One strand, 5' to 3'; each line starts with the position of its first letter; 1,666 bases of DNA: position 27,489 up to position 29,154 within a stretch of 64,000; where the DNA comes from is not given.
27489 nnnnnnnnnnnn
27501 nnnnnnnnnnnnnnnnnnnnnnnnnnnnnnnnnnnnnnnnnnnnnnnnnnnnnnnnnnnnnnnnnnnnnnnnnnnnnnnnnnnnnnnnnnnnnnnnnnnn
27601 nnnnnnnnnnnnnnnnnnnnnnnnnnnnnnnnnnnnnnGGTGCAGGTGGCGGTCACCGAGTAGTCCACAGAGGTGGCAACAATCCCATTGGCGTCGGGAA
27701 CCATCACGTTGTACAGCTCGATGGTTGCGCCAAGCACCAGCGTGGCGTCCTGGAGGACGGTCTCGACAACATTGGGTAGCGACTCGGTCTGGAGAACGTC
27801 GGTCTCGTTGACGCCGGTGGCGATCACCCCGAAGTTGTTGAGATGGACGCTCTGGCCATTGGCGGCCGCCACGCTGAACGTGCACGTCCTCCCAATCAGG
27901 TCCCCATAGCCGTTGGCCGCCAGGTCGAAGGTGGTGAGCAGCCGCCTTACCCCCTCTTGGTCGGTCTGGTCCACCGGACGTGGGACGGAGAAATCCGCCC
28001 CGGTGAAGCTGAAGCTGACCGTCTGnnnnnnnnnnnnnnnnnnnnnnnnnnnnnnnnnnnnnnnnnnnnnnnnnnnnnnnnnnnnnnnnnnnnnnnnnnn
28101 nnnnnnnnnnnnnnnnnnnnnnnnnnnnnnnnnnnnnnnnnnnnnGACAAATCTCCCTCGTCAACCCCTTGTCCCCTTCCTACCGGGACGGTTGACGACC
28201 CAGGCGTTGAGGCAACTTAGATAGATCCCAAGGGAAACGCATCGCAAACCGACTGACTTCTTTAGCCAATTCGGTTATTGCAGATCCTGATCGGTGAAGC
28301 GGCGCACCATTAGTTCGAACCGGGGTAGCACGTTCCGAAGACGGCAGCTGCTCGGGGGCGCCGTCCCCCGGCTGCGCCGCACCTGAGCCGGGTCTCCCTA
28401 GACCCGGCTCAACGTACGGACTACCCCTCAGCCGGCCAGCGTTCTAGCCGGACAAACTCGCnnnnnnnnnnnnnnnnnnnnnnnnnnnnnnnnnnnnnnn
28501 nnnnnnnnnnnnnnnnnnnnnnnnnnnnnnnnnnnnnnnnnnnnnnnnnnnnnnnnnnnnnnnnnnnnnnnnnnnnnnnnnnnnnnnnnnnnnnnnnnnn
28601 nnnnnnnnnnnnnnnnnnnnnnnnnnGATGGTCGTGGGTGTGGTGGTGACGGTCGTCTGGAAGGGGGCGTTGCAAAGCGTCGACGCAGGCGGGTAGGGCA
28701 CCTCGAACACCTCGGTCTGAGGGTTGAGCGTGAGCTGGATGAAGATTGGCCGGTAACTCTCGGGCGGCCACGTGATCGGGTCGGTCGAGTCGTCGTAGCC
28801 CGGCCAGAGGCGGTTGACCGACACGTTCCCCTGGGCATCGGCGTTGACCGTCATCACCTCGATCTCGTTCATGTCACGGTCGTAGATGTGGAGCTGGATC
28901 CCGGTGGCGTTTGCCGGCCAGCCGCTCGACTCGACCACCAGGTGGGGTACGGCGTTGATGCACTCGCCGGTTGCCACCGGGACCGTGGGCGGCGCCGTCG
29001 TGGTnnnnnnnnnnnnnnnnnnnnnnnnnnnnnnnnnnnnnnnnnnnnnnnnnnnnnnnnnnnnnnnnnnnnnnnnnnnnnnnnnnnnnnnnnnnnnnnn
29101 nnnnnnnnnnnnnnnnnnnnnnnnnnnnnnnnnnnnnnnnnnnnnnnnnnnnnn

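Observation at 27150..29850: Ancient tandem duplication of an LPXTG surface-protein cassette, with junction scars from both neighbouring genes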

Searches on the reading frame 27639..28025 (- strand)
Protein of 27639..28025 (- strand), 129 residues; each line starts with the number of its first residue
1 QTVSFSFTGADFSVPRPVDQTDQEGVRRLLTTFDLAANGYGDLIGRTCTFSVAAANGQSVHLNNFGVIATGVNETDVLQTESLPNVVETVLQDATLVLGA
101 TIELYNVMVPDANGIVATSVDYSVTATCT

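Call 46: predict_structure(alignment_id=A2)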
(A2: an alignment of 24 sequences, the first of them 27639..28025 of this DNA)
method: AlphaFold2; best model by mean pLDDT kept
length: 129 residues; sequences in the alignment: 24
mean_pLDDT: 95.4   pTM: 0.87
mean pLDDT of the five models: 95.4, 95.3, 94.9, 94.6, 93.2
residues with pLDDT >= 90: 121; 70-90: 8; 50-70: 0; < 50: 0
segments of 3 or more residues with pLDDT < 50: none
pLDDT, mean of each block of 10 residues (from residue 1): 95 96 96 98 97 93 95 95 89 97 98 95 97
secondary structure, 60 per line:
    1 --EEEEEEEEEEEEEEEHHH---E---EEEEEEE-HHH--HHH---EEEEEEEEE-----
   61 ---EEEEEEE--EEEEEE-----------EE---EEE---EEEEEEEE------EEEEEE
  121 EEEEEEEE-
elements in order: E3-17 E28-34 E47-55 E64-70 E73-78 E95-97 E101-108 E115-128

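Call 49: fold_search(model_id=the predicted structure, library=pdb)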
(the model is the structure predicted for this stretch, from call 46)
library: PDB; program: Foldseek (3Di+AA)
matches with E <= 10: 1434; with E <= 0.001: 0
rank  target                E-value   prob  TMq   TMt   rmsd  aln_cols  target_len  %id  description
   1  6tig_AAA              2.1e-03  1.00  0.47  0.46   5.9       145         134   13  Structure of the N terminal domain of Bc2L-C lectin (1-131) in complex with Globo H (H-type 3) antigen (released 2020-01-22)
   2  2wq4_B                3.4e-03  0.99  0.44  0.44   6.3       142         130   13  N-terminal domain of BC2L-C Lectin from Burkholderia cenocepacia (released 2010-01-12)
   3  6zzw_B                4.5e-03  0.99  0.45  0.44   6.1       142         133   15  Structure of the N terminal domain of Bc2L-C lectin (1-131) in complex with Globo H (H-type 3) and CAS No 912569-62-1 (released 2021-04-07)
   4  2wq4_A                5.0e-03  0.99  0.44  0.43   6.3       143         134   12  N-terminal domain of BC2L-C Lectin from Burkholderia cenocepacia (released 2010-01-12)
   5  8pdz_A                8.6e-03  0.97  0.38  0.41   6.2       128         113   11  Recombinant Ena3A L-Type endospore appendages (released 2023-11-08)
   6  7cz6                  1.2e-02  0.84  0.32  0.33   6.8       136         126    7  Protrusion structure of Omono River virus (released 2021-03-03)
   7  4qxl                  1.3e-02  0.99  0.48  0.52   5.2       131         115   13  Crystal Structure of FLHE (released 2015-01-14)
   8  2df7_J                1.4e-02  0.99  0.54  0.21   6.6       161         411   14  Crystal structure of infectious bursal disease virus VP2 subviral particle (released 2006-06-27)
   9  2df7_A                1.8e-02  1.00  0.63  0.23   4.4       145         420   15  Crystal structure of infectious bursal disease virus VP2 subviral particle (released 2006-06-27)
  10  4wv8_A                1.8e-02  0.82  0.37  0.25   9.4       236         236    9  Crystal structure of a recombinant Vatairea macrocarpa seed lectin complexed with lactose (released 2016-01-27)
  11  5jmo_A                1.9e-02  0.95  0.44  0.17   6.9       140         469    8  X-ray structure of furin in complex with the inhibitory antibody Nb14 (released 2016-12-07)
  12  7lcu                  2.0e-02  0.97  0.46  0.18   6.2       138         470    6  X-ray structure of Furin bound to BOS-318, a small molecule inhibitor (released 2022-01-12)
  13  6hlb_A                2.1e-02  0.96  0.45  0.17   6.2       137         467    6  X-ray structure of furin in complex with the cyclic peptide c[succinyl-Phe-2-Nal-(Arg)4-Lys]-Arg-4-Amba (released 2019-02-06)
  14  2df7_S                2.2e-02  1.00  0.59  0.22   5.0       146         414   17  Crystal structure of infectious bursal disease virus VP2 subviral particle (released 2006-06-27)
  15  1js9_A                2.2e-02  0.98  0.49  0.44   5.7       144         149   10  Brome Mosaic Virus (released 2002-04-03)
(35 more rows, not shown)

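Call 52: find_related_loci(query=A2, collection=genome_contigs, flank=4000)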
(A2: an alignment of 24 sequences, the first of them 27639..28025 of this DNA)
Query A2 (129 aa) in genome_contigs; peptide patterns used: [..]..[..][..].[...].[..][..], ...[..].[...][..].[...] (x = any residue, [..] = any of these).
41 stretches matched a pattern; 8 encode a relative of the query (tblastn E <= 1e-3); 8 distinct loci.
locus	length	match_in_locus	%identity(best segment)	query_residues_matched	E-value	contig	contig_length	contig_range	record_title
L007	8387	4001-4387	84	1-129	6e-70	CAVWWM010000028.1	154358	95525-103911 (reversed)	MAG: uncultured Actinomycetes bacterium isolate MFD00962.bin.2.219 genome assembly, contig: contig_51959, whole genome s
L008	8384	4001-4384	74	1-128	2e-59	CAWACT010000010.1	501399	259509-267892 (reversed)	MAG: uncultured Actinomycetes bacterium isolate MFD00962.bin.2.16 genome assembly, contig: contig_31670, whole genome sh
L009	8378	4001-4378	68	3-128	2e-56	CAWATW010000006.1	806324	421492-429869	MAG: uncultured bacterium isolate MFD09779.bin.1.206 genome assembly, contig: contig_5184, whole genome shotgun sequence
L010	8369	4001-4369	70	2-124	2e-53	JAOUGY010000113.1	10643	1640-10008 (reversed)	MAG: Acidimicrobiia bacterium isolate 4_1_May_SF_Bin47 4_1_May_SF_Bin47_scaffold_2642_c1, whole genome shotgun sequence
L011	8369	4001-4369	69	2-124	2e-51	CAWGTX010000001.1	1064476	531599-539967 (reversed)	MAG: uncultured bacterium isolate MFD09779.bin.1.245 genome assembly, contig: contig_20138, whole genome shotgun sequenc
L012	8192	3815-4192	70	3-128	1e-57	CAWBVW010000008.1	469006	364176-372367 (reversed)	MAG: uncultured bacterium isolate MFD09779.bin.1.214 genome assembly, contig: contig_43215, whole genome shotgun sequenc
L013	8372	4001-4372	63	5-128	1e-49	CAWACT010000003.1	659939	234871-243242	MAG: uncultured Actinomycetes bacterium isolate MFD00962.bin.2.16 genome assembly, contig: contig_160505, whole genome s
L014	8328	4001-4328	65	20-128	3e-32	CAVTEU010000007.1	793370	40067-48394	MAG: uncultured Actinomycetes bacterium isolate MFD09267.bin.2.26 genome assembly, contig: contig_24685, whole genome sh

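Call 72: search_protein_representatives(alignment_id=A2)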
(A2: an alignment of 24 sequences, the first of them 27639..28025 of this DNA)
Query: 24 sequences, 259 profile positions. Proteins with E-value up to 0.001 (for the whole library): 442; up to 1e-10: 80; up to 1e-30: 26. The best 150 are listed.
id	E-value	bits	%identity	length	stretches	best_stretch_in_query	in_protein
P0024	2.5e-110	384.1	-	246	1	14-258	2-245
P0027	3.1e-108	377.2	-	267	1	1-258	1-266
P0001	4.3e-93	327.6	-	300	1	4-209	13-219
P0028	1.6e-76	273.3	-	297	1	4-257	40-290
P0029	2.5e-71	256.2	-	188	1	86-258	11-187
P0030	3.5e-64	232.8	-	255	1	5-257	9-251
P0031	1.1e-63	231.3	-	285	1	9-197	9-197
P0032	1.8e-61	223.9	-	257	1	12-258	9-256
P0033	9.6e-57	208.5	-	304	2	8-201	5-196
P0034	1.9e-56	207.5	-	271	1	22-258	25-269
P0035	2.1e-54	200.8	-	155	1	28-136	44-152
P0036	1.2e-52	195.0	-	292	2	4-231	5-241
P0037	5.9e-52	192.8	-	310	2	15-226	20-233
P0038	2.2e-51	190.9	-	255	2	37-127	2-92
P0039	3.6e-44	167.3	-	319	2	13-217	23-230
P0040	6.2e-44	166.5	-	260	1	4-258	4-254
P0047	3.4e-32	128.0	-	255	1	6-259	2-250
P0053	4.2e-23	98.2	-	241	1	7-257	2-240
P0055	1.9e-19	86.3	-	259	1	69-257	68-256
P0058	1.8e-18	83.0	-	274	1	69-257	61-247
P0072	6.4e-14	68.1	-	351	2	70-216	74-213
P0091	2.7e-12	62.8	-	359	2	4-220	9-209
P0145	2.1e-08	50.0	-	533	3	82-211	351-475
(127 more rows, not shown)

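Call 74: search_protein_families(library=pfam, max_evalue=0.01, proteins=[P0027, P0028, P0040, P0047, P0053, P0055, P0058, P0072, P0091, P0145])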
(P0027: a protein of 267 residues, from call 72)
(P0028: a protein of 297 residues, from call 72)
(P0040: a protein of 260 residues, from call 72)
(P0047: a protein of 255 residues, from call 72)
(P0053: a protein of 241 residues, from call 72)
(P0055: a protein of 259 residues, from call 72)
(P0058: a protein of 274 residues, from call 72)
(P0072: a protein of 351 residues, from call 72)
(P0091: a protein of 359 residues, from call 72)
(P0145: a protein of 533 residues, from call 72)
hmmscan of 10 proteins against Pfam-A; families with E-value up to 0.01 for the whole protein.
P0027 (267 aa): 0 families

P0028 (297 aa): 0 families

P0040 (260 aa): 0 families

P0047 (255 aa): 0 families

P0053 (241 aa): 0 families

P0055 (259 aa): 0 families

P0058 (274 aa): 0 families

P0072 (351 aa): 0 families

P0091 (359 aa): 0 families

P0145 (533 aa): 1 family
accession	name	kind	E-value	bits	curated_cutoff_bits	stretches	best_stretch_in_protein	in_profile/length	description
PF01456.22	Mucin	-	5e-05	23.8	34.7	1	424-480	44-105/143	Mucin-like glycoprotein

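Call 82: search_solved_structures(query=A2, max_evalue=1)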
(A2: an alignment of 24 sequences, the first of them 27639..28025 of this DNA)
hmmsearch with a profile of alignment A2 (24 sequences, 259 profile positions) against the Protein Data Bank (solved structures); distinct sequences matched with E-value up to 1: 2.
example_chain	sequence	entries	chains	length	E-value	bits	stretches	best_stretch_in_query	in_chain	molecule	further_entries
6ywe_S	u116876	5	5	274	0.22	13.8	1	150-189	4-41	bL28m | 50S ribosomal protein L24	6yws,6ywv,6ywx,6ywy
35tl_A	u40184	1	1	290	0.31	13.4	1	173-253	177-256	Programmed cell death 1 ligand 1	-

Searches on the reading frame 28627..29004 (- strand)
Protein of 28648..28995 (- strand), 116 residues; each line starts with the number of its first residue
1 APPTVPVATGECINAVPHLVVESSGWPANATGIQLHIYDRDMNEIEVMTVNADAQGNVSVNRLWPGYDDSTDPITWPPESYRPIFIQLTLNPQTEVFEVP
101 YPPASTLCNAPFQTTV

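Call 35: find_homologous_proteins(query=window:28648-28995:-, max_evalue=0.01)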
Query seq(116 aa) (116 aa): 2 proteins with E <= 0.01 among 4 candidates.
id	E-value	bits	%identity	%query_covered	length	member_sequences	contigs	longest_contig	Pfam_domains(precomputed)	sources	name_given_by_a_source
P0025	6.8e-48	180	69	92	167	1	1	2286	-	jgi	jgi:LPXTG-motif cell wall-anchored protein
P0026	3.3e-26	110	77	55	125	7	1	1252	-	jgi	jgi:LPXTG-motif cell wall-anchored protein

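Call 37: find_encoding_contigs(protein=P0025, flank=3000, max_places=3)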
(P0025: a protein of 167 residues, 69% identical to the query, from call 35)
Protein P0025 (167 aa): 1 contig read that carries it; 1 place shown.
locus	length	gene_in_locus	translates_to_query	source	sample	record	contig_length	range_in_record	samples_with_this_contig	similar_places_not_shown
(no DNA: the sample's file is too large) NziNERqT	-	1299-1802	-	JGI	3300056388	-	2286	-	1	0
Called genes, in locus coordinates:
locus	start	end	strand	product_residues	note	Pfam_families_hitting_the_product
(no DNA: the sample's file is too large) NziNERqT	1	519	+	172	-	?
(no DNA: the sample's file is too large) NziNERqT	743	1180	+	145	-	-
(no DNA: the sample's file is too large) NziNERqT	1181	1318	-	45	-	-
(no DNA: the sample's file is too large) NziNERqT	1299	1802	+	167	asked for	-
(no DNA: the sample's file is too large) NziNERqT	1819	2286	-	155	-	?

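Call 48: predict_structure(alignment_id=A3)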
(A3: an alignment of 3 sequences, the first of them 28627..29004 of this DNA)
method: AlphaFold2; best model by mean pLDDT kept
length: 126 residues; sequences in the alignment: 3
mean_pLDDT: 73.4   pTM: 0.66
mean pLDDT of the five models: 73.4, 68.2, 64.7, 62.4, 55.9
residues with pLDDT >= 90: 6; 70-90: 72; 50-70: 37; < 50: 11
segments of 3 or more residues with pLDDT < 50: 1-7
pLDDT, mean of each block of 10 residues (from residue 1): 45 59 84 88 86 90 83 66 79 69 73 67 58
secondary structure, 60 per line:
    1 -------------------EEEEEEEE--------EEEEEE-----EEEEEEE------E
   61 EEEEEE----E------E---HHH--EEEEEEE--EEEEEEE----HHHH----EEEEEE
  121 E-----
elements in order: E20-27 E36-41 E47-53 E60-66 E87-93 E96-102 H107-110 E115-121

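Call 51: fold_search(model_id=the predicted structure, library=pdb)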
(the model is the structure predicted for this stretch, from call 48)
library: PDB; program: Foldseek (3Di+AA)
matches with E <= 10: 1643; with E <= 0.001: 1
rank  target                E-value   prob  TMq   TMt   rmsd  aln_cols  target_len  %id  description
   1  8bdw_A                8.8e-04  1.00  0.39  0.48   4.5       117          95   13  Crystal structure of CnaB2 domain from Lactobacillus plantarum (released 2023-02-22)
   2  4v4c_B                1.2e-03  1.00  0.42  0.21   4.8       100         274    4  Crystal Structure of Pyrogallol-Phloroglucinol Transhydroxylase from Pelobacter acidigallici (released 2014-07-09)
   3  9yh9_B                1.9e-03  0.99  0.35  0.28   9.8       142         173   14  Crystal structure of a phage catechol 1,2-dioxygenase identified from a soil metagenomic survey (released 2025-10-08)
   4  9yh9_A                2.1e-03  0.99  0.36  0.29  10.1       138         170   16  Crystal structure of a phage catechol 1,2-dioxygenase identified from a soil metagenomic survey (released 2025-10-08)
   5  9k1u_B                2.7e-03  1.00  0.39  0.57   4.3       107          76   13  crystal structure of Rtks and Ppka complex (released 2025-10-22)
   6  6yoa_B                3.3e-03  1.00  0.43  0.40   5.4       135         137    8  Lig v 1 structure and the inflammatory response to the Ole e 1 protein family (released 2020-05-13)
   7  6yoa_A                3.9e-03  1.00  0.45  0.42   4.9       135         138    8  Lig v 1 structure and the inflammatory response to the Ole e 1 protein family (released 2020-05-13)
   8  4gqz_A                5.5e-03  1.00  0.43  0.36   4.5       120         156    9  Crystal Structure of S.CueP (released 2013-08-14)
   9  9k1u_D                7.6e-03  1.00  0.35  0.51   5.1       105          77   13  crystal structure of Rtks and Ppka complex (released 2025-10-22)
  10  3is1                  8.5e-03  1.00  0.44  0.16   3.6       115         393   10  Crystal structure of functional region of UafA from Staphylococcus saprophyticus in C2 form at 2.45 angstrom resolution (released 2010-09-08)
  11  4q14_A                1.1e-02  0.97  0.38  0.40   5.7       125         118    9  Crystal structure of 5-hydroxyisourate hydrolase from Brucella melitensis (released 2014-05-21)
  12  5ek8                  1.1e-02  0.66  0.28  0.09  10.5       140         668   14  Crystal structure of a 9R-lipoxygenase from Cyanothece PCC8801 at 2.7 Angstroms (released 2015-12-23)
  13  8wm1_A                1.3e-02  1.00  0.42  0.13   8.0       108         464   15  DHS dehydratase (released 2024-10-02)
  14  2pcd_M                1.3e-02  0.98  0.36  0.22   9.2       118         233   14  STRUCTURE OF PROTOCATECHUATE 3,4-DIOXYGENASE FROM PSEUDOMONAS AERUGINOSA AT 2.15 ANGSTROMS RESOLUTION (released 1994-12-20)
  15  3lmx_M                1.3e-02  0.96  0.36  0.22   9.1       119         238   13  Tyrosine 447 of Protocatechuate 34,-Dioxygenase Controls Efficient Progress Through Catalysis (released 2011-02-16)
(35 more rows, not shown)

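Call 83: search_solved_structures(query=A3, max_evalue=1)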
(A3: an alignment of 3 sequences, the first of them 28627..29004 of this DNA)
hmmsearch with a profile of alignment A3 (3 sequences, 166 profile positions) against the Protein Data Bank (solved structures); distinct sequences matched with E-value up to 1: 2.
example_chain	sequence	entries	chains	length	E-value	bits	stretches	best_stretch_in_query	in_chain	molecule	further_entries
9uvr_A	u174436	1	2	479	0.15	15.1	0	64-156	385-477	Surface protein, putative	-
9zfl_A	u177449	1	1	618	0.34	14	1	30-143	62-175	Sodium/iodide cotransporter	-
